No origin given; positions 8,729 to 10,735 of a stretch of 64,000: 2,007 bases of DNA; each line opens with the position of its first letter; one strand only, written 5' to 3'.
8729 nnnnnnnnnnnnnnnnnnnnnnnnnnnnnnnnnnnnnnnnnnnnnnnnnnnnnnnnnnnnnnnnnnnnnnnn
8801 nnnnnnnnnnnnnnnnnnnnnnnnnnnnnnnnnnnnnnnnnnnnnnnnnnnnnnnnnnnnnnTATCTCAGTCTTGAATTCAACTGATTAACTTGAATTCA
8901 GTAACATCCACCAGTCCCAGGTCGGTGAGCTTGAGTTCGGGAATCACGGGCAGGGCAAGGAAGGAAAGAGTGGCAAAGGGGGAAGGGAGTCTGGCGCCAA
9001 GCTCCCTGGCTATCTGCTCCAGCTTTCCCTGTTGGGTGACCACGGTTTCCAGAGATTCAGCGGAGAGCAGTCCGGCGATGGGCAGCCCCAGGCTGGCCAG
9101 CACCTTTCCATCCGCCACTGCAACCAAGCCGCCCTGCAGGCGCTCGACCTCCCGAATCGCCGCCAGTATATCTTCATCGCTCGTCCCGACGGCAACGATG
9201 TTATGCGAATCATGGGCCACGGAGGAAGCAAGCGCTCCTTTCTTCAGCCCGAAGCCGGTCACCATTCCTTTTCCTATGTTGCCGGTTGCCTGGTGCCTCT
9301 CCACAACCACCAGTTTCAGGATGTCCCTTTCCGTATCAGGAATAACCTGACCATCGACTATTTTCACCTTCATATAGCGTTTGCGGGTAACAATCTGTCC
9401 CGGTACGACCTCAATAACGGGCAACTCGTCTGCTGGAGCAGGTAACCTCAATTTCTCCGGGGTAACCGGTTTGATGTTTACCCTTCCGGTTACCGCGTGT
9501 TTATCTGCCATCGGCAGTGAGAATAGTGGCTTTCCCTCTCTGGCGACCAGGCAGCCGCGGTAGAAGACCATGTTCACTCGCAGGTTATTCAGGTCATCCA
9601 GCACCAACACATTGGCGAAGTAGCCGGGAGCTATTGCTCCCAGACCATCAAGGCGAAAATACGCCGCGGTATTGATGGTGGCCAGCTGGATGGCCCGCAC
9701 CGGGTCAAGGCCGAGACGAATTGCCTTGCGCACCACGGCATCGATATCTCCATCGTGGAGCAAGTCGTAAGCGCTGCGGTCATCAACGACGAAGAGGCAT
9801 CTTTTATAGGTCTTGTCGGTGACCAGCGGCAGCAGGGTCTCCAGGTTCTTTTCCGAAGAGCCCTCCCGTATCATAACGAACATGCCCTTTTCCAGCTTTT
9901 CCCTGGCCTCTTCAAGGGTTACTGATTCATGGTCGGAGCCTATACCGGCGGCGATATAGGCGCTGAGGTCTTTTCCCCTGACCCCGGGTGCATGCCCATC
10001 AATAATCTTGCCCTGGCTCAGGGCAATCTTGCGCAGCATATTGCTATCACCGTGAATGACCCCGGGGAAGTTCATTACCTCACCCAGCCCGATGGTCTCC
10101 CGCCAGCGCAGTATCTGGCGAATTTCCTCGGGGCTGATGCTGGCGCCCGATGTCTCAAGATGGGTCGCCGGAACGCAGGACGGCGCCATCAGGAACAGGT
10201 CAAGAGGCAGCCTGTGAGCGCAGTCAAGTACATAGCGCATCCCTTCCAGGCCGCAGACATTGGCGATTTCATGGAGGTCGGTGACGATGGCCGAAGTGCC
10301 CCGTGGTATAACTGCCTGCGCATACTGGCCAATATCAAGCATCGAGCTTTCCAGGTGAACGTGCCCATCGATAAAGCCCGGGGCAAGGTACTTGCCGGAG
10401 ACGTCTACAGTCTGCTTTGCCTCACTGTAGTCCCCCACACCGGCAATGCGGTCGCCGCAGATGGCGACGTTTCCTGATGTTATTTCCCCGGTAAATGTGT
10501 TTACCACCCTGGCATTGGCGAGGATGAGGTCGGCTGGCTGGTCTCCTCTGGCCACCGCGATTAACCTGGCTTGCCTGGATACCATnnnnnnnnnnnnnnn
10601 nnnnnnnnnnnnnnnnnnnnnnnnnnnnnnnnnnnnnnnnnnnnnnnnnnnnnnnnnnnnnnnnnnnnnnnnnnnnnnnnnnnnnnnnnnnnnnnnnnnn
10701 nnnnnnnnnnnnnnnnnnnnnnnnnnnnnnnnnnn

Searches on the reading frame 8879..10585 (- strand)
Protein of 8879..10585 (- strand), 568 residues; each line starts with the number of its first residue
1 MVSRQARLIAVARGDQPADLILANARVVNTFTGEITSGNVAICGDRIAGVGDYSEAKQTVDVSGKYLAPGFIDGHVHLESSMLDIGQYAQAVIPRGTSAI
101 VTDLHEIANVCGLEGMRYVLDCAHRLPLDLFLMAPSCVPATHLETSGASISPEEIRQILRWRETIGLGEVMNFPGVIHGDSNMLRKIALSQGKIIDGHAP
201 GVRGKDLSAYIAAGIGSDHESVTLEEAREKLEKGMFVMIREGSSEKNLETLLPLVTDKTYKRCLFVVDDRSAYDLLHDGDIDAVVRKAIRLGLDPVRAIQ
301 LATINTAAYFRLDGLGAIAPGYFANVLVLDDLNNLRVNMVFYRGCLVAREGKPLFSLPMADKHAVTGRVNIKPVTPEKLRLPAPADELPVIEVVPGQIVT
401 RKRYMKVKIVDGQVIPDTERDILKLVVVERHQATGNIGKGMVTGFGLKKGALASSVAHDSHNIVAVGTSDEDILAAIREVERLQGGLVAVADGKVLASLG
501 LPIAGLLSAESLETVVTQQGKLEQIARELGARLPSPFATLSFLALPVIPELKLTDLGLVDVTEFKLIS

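Call 27: find_encoding_contigs(protein=window:8879-10585:-, flank=10000, max_places=1)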
Protein window:8879-10585:- (568 aa): 5 contigs read that carry it; 1 place shown.
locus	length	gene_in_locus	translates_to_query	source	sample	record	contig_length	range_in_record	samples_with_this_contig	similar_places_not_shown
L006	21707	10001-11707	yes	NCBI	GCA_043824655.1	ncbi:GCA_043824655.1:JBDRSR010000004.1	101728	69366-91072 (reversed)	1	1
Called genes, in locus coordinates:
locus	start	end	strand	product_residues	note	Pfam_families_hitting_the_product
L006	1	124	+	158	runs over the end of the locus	PF07853:DUF1648 (weak)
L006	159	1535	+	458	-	PF00587:tRNA-synt_2b, PF03129:HGTP_anticodon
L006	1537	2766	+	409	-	PF00149:Metallophos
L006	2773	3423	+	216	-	-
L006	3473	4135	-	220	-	PF00881:Nitroreductase, PF14512:TM1586_NiRdase (faint)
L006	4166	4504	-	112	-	PF02635:DsrE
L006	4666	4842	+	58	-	-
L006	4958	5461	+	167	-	PF02915:Rubrerythrin, PF21349:RUBY_RBDX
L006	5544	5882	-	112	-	PF09685:MamF_MmsF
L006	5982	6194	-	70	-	PF12844:HTH_19, PF13560:HTH_31, PF01381:HTH_3, PF13443:HTH_26 (weak)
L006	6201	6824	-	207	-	PF09946:DUF2178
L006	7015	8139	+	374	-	PF08240:ADH_N, PF16912:Glu_dehyd_C, PF00107:ADH_zinc_N, PF13602:ADH_zinc_N_2 (weak)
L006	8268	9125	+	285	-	PF12869:tRNA_anti-like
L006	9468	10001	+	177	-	PF00156:Pribosyltran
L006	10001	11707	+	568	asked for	PF01979:Amidohydro_1, PF07969:Amidohydro_3 (faint), PF13382:Adenine_deam_C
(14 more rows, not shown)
